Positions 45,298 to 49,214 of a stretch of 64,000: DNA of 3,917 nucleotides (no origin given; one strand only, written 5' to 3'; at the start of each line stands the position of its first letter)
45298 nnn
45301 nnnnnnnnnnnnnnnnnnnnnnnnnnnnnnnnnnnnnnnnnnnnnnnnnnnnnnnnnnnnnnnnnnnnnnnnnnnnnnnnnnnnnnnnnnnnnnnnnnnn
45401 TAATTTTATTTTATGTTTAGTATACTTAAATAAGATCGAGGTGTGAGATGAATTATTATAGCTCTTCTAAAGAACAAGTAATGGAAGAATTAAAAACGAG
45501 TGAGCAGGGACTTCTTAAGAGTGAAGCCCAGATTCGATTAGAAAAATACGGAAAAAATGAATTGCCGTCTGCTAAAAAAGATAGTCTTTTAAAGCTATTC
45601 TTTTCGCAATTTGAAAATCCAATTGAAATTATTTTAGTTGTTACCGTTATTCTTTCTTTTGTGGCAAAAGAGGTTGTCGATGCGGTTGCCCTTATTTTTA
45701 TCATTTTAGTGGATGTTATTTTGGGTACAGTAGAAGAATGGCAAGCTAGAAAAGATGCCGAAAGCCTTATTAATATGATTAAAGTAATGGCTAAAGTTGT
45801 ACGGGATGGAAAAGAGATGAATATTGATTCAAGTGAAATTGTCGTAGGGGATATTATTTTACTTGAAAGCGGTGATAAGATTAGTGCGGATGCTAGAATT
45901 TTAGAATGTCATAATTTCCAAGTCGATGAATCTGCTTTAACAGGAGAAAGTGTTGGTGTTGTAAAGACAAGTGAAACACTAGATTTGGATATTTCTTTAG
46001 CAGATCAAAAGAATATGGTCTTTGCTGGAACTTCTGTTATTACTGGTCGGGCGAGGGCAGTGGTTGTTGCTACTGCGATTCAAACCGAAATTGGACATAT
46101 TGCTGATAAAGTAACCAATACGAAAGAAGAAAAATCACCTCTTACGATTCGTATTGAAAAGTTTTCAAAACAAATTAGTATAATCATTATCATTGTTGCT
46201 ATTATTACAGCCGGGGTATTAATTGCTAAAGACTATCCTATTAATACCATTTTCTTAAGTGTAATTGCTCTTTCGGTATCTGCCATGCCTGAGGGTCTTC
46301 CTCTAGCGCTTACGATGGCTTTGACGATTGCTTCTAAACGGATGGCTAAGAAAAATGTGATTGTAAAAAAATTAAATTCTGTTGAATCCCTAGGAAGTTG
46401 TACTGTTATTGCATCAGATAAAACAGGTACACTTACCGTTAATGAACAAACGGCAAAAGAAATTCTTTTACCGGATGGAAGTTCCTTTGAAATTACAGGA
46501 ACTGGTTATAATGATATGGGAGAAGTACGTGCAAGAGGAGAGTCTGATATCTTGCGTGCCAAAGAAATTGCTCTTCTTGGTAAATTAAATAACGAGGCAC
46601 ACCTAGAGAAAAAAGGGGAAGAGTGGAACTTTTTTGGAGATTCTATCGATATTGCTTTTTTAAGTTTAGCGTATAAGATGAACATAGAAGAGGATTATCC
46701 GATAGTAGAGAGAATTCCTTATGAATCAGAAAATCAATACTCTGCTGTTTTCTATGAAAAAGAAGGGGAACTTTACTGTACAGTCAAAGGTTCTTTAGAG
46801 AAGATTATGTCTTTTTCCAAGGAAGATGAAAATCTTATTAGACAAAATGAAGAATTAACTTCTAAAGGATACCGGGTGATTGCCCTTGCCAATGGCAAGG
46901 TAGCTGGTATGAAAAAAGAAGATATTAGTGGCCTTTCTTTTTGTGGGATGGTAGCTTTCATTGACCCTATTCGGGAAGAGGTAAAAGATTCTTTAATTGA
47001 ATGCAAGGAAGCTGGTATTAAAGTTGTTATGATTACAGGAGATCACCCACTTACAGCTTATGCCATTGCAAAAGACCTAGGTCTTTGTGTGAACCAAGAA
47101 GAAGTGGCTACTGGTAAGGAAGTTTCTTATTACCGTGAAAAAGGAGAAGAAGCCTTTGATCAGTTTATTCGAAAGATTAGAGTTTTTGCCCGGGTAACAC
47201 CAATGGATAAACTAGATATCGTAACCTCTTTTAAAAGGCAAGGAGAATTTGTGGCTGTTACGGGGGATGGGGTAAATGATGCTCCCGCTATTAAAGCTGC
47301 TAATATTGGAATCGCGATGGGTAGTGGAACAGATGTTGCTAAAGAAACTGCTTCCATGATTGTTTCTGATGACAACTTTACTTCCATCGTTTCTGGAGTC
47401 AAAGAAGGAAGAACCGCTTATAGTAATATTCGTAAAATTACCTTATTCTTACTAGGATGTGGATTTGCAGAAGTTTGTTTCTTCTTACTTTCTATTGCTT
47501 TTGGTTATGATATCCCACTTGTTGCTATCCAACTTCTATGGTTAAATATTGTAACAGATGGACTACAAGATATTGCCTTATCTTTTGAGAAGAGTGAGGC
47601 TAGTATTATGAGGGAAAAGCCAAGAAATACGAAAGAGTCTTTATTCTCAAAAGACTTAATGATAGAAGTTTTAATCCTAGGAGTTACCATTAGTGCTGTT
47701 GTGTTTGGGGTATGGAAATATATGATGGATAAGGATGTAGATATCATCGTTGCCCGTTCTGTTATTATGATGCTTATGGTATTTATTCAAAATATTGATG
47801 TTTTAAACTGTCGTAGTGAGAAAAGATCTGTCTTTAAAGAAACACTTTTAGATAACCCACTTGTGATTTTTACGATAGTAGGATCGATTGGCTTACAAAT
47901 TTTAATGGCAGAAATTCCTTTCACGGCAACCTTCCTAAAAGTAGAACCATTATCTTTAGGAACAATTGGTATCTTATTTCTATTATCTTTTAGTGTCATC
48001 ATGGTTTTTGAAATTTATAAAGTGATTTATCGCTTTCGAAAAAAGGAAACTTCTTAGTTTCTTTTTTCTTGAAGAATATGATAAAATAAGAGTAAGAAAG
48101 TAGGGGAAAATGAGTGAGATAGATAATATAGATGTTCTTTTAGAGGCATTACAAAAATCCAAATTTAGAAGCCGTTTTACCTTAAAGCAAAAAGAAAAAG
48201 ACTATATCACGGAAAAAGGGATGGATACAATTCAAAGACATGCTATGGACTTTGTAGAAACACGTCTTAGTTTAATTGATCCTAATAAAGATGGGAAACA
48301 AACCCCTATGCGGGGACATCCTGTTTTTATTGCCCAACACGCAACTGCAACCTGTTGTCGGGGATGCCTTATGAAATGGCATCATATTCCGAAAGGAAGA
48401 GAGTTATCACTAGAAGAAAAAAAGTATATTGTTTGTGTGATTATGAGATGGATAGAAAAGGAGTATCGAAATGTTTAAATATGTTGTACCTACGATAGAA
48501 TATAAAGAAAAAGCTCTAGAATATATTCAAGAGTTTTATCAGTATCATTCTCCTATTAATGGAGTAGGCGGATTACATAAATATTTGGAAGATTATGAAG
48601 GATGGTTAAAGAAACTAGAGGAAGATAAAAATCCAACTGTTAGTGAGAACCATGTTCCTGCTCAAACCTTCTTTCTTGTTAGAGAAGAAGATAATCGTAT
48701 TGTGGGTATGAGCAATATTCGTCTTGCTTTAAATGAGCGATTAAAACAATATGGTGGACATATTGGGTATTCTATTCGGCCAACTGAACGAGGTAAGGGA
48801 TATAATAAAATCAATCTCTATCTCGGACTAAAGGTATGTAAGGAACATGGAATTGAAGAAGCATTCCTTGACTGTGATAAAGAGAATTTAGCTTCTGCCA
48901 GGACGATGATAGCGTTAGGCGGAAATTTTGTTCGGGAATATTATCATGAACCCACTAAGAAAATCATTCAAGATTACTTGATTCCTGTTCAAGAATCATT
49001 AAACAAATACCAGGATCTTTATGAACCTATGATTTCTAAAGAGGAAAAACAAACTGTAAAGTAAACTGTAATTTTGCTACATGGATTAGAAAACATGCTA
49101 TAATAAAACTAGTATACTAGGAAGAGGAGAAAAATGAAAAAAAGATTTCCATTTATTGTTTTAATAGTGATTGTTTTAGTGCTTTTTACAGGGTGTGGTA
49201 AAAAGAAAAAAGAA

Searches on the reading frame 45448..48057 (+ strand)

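Call 45: search_protein_families(library=ncbifam, max_evalue=1e-10, proteins=[window:45448-48057:+])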
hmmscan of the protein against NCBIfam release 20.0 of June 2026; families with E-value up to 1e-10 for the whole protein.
window:45448-48057:+ (869 aa): 19 families
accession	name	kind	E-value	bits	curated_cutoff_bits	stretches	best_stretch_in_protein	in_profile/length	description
TIGR01522.1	ATPase-IIA2_Ca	equivalog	1.8e-167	558.7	798.3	1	3-864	4-853/854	calcium-transporting P-type ATPase, PMR1-type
TIGR01116.1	ATPase-IIA1_Ca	equivalog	2.9e-153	511.9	703.4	2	459-862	426-799/799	calcium-translocating P-type ATPase, SERCA-type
TIGR01523.1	ATPase-IID_K-Na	equivalog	8.8e-121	404.3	645.05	2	231-759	268-857/997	potassium/sodium efflux P-type ATPase, fungal-type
TIGR01106.1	ATPase-IIC_X-K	subfamily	3.2e-120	402.7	946.1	3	5-454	19-489/997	Na,H/K antiporter P-type ATPase subunit alpha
TIGR01517.1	ATPase-IIB_Ca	equivalog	1.5e-118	397.3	507.05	1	8-839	41-858/882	calcium-translocating P-type ATPase, PMCA-type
TIGR01647.1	ATPase-IIIA_H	equivalog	3.7e-107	359.4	615.5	2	21-340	1-308/755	plasma-membrane proton-efflux P-type ATPase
TIGR01524.1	ATPase-IIIB_Mg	equivalog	1.1e-103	347.8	610.75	2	5-333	17-351/867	magnesium-translocating P-type ATPase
TIGR01494.1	ATPase_P-type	subfamily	1.3e-88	297.5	62.3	3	82-341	2-234/478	HAD-IC family P-type ATPase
NF011702.0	PRK15122.1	subfamily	6.3e-87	292.4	975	2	6-332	34-387/907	magnesium-translocating P-type ATPase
TIGR01657.1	P-ATPase-V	hypoth_equivalog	1.2e-82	278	618.25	2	9-555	127-706/1055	ATP13A2 family polyamine export P-type ATPase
TIGR01525.1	ATPase-IB_hvy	subfamily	3.3e-70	237.5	346.25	2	60-345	2-275/560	heavy metal translocating P-type ATPase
TIGR01512.1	ATPase-IB2_Cd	subfamily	3.6e-55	187.6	313.5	2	59-339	1-255/494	cadmium family heavy metal-translocating P-type ATPase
NF008262.1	PRK11033.1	equivalog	6.4e-52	177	1005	2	53-338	172-445/731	zinc/cadmium/mercury/lead-transporting ATPase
TIGR01511.1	ATPase-IB1_Cu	subfamily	3.3e-51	174.8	397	2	78-340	45-283/542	copper-translocating P-type ATPase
NF033775.1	P_type_ZntA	exception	1.1e-43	149.7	1240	2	581-671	603-692/732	Zn(II)/Cd(II)/Pb(II) translocating P-type ATPase ZntA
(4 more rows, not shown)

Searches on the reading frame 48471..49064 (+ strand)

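Call 65: search_protein_families(library=pfam, max_evalue=0.00001, proteins=[window:48471-49064:+])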
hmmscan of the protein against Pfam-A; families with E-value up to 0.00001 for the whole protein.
window:48471-49064:+ (197 aa): 2 families
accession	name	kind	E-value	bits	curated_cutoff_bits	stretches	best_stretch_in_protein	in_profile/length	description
PF00583.31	Acetyltransf_1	-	1.5e-09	38.6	20.7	1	43-144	14-109/116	Acetyltransferase (GNAT) family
PF13302.13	Acetyltransf_3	-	1.5e-08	35.9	25.4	1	39-150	34-136/138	Acetyltransferase (GNAT) domain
